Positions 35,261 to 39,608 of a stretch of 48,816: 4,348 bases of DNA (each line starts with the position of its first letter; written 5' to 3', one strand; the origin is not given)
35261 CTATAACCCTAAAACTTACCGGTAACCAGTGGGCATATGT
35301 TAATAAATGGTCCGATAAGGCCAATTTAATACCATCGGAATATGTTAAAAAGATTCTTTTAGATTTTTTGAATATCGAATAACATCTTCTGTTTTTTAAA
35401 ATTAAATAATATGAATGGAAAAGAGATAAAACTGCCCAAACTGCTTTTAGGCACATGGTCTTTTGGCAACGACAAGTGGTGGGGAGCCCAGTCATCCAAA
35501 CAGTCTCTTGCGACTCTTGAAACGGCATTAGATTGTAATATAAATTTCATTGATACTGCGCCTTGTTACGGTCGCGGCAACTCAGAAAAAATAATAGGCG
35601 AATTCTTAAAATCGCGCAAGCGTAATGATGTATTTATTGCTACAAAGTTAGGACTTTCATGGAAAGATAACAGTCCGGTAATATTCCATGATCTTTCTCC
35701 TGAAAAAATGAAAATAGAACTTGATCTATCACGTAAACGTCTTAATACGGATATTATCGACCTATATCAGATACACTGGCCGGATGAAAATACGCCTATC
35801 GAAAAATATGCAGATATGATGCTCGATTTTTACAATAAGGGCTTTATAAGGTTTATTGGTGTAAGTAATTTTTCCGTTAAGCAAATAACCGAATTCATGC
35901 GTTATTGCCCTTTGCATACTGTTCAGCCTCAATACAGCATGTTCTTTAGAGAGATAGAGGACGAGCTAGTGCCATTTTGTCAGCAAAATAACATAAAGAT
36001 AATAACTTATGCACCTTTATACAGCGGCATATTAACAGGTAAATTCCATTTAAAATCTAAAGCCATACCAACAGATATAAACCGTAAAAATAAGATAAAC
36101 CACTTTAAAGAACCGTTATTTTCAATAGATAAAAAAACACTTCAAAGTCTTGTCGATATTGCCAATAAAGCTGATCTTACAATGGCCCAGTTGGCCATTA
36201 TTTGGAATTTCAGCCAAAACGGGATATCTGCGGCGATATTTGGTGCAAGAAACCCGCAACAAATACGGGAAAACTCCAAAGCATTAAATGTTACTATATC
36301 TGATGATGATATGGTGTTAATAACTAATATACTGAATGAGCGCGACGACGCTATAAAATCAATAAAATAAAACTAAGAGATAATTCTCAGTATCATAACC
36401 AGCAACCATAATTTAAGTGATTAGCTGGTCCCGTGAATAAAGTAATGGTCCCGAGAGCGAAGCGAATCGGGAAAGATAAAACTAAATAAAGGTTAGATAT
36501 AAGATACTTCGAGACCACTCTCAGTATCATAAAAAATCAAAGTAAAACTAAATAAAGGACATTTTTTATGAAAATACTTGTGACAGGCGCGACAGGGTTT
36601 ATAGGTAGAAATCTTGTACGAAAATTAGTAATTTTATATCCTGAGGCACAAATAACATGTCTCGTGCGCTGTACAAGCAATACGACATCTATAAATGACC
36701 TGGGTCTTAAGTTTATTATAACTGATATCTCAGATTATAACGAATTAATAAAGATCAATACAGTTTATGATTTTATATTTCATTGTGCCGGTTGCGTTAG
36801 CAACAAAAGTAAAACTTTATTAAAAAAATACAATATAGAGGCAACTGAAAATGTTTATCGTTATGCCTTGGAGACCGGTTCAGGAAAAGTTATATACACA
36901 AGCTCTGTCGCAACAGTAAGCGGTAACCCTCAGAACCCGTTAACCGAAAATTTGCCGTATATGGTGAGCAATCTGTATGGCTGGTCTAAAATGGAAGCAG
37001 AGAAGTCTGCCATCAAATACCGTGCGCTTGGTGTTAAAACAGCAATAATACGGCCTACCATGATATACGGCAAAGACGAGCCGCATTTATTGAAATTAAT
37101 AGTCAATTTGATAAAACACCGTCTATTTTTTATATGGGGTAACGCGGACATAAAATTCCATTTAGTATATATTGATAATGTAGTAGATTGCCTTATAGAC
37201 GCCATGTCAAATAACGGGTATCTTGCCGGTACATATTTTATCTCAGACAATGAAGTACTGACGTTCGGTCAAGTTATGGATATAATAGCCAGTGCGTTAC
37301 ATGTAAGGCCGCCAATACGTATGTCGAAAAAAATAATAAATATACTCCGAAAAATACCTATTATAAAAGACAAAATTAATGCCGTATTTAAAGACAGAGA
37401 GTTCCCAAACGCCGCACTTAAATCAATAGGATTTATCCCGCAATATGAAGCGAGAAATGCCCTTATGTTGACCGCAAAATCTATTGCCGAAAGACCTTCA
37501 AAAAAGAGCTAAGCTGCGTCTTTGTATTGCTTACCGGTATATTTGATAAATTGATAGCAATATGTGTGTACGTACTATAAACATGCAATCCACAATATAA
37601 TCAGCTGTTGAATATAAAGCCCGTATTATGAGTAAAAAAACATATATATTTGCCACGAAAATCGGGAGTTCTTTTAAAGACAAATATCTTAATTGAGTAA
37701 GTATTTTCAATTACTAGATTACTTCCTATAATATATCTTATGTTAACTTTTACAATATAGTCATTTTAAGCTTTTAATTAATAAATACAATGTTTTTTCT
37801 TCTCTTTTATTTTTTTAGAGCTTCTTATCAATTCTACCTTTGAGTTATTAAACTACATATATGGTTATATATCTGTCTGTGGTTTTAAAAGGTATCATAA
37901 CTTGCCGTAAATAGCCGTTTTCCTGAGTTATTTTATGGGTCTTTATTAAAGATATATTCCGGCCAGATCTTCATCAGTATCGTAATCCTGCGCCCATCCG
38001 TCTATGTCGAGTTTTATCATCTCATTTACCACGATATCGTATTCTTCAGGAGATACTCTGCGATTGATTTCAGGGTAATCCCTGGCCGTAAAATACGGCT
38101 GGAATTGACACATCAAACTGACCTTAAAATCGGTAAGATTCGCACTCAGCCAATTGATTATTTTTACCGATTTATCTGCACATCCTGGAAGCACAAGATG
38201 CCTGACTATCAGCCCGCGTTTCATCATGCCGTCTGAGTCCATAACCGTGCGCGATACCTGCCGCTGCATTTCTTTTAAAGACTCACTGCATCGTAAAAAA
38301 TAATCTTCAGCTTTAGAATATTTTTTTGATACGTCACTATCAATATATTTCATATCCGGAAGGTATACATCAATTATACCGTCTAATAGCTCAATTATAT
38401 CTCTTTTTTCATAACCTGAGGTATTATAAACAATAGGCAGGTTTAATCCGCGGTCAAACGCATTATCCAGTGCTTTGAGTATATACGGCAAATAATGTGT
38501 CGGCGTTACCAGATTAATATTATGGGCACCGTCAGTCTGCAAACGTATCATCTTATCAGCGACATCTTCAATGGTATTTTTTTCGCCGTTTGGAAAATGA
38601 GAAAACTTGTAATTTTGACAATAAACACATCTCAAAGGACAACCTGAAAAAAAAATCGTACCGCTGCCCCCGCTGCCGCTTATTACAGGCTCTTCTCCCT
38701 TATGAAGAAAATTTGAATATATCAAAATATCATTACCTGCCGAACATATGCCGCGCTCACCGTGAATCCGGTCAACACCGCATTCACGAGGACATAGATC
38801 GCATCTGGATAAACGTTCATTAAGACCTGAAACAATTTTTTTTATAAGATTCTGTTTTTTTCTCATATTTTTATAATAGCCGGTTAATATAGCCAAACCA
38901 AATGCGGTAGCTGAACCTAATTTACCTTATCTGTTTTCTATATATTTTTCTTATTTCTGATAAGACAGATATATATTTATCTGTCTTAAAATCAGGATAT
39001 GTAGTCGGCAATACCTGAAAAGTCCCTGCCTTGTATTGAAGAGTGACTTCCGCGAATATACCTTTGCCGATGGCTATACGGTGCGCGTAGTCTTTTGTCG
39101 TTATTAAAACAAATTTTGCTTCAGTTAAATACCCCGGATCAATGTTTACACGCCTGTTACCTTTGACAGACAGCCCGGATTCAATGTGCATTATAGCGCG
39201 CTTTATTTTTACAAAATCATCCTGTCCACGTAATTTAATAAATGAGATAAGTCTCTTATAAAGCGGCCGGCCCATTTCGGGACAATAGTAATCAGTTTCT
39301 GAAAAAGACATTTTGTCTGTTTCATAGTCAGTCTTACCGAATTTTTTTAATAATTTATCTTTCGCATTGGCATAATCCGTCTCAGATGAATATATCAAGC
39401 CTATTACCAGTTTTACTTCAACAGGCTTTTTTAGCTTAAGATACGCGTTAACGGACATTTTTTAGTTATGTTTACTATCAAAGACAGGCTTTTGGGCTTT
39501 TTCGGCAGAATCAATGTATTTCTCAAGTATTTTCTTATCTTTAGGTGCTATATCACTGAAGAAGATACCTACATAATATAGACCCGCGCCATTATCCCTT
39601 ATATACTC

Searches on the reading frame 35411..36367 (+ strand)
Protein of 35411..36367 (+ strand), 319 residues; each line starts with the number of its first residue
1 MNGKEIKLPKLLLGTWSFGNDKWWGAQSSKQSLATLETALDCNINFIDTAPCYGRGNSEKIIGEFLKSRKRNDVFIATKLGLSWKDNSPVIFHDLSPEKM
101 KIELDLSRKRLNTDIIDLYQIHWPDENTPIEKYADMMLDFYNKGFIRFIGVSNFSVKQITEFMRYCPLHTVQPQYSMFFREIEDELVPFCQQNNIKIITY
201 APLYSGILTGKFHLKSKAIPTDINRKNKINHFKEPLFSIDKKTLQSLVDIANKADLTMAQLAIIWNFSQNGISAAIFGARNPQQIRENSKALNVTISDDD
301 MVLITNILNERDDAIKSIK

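Call 4: search_protein_families(library=pfam, proteins=[window:35411-36367:+], max_evalue=0.01)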
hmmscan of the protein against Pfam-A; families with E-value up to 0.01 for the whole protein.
window:35411-36367:+ (319 aa): 1 family
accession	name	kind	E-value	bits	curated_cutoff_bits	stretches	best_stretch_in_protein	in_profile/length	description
PF00248.27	Aldo_ket_red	-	4.6e-76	256.1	24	1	10-307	1-289/291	Aldo/keto reductase family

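Call 5: search_protein_families(library=ncbifam, proteins=[window:35411-36367:+], max_evalue=0.01)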
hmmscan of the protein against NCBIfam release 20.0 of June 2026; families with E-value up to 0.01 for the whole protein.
window:35411-36367:+ (319 aa): 7 families
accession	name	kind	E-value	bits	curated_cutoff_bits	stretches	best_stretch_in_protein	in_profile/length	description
NF049922.1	MethglyxlRedYdjG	equivalog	7.2e-63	212.6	550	1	5-310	10-323/326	NADH-dependent methylglyoxal reductase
NF007388.0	PRK09912.1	subfamily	9e-29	100.4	448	1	6-306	23-330/346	L-glyceraldehyde 3-phosphate reductase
NF007912.0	PRK10625.1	equivalog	1.8e-28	99.9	415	1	9-304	14-334/346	NADP(H)-dependent aldo-keto reductase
TIGR01293.1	Kv_beta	subfamily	4.5e-24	85.1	365.4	1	8-297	13-306/319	voltage-dependent potassium channel subunit beta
NF008377.0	PRK11172.1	equivalog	7.7e-23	81.1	327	2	32-206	18-184/267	2,5-didehydrogluconate reductase DkgB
NF007695.0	PRK10376.1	subfamily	1.5e-22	80.1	280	1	24-203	33-215/290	oxidoreductase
NF008598.0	PRK11565.1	equivalog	1.5e-18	66.9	425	1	24-206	23-192/275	2,5-didehydrogluconate reductase DkgA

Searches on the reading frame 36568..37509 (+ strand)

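Call 82: search_protein_families(library=pfam, proteins=[window:36568-37509:+], max_evalue=0.0001)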
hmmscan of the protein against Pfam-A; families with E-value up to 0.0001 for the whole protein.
window:36568-37509:+ (314 aa): 7 families
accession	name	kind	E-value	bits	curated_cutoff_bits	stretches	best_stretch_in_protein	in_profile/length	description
PF01370.27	Epimerase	-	2.3e-28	99.6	20.9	1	3-215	1-227/240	NAD dependent epimerase/dehydratase family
PF01073.25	3Beta_HSD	-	7e-25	88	22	1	4-228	1-251/280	3-beta hydroxysteroid dehydrogenase/isomerase family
PF07993.18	NAD_binding_4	-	8.4e-20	71.4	20.1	2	65-206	87-255/258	Male sterility protein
PF16363.11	GDP_Man_Dehyd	-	5.1e-12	46.3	27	1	4-244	1-266/332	GDP-mannose 4,6 dehydratase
PF04321.23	RmlD_sub_bind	-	1.4e-11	44.5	27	1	1-185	1-170/287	RmlD substrate binding domain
PF13460.12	NAD_binding_10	-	2.3e-07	31.3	27.2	1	7-170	1-150/184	NAD(P)H-binding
PF02719.21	Polysacc_synt_2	-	2.2e-06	27.5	20.2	1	3-117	1-132/293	Polysaccharide biosynthesis protein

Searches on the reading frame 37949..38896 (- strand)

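Call 82: search_protein_families(library=pfam, proteins=[window:37949-38896:-], max_evalue=0.0001)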
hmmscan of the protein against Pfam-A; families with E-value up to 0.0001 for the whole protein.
window:37949-38896:- (316 aa): 2 families
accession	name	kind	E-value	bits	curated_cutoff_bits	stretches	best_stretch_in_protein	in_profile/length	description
PF04055.27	Radical_SAM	-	8.5e-11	42.7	29.5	1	81-211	2-140/166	Radical SAM superfamily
PF13353.11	Fer4_12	-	1.2e-05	26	22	1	73-130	2-59/137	4Fe-4S single cluster domain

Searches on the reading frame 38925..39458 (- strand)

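Call 82: search_protein_families(library=pfam, proteins=[window:38925-39458:-], max_evalue=0.0001)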
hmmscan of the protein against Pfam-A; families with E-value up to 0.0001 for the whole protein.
window:38925-39458:- (178 aa): 1 family
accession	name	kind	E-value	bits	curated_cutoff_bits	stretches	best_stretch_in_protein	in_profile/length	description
PF14385.11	DUF4416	-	2.9e-55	187.1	27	1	14-173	2-162/162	Domain of unknown function (DUF4416)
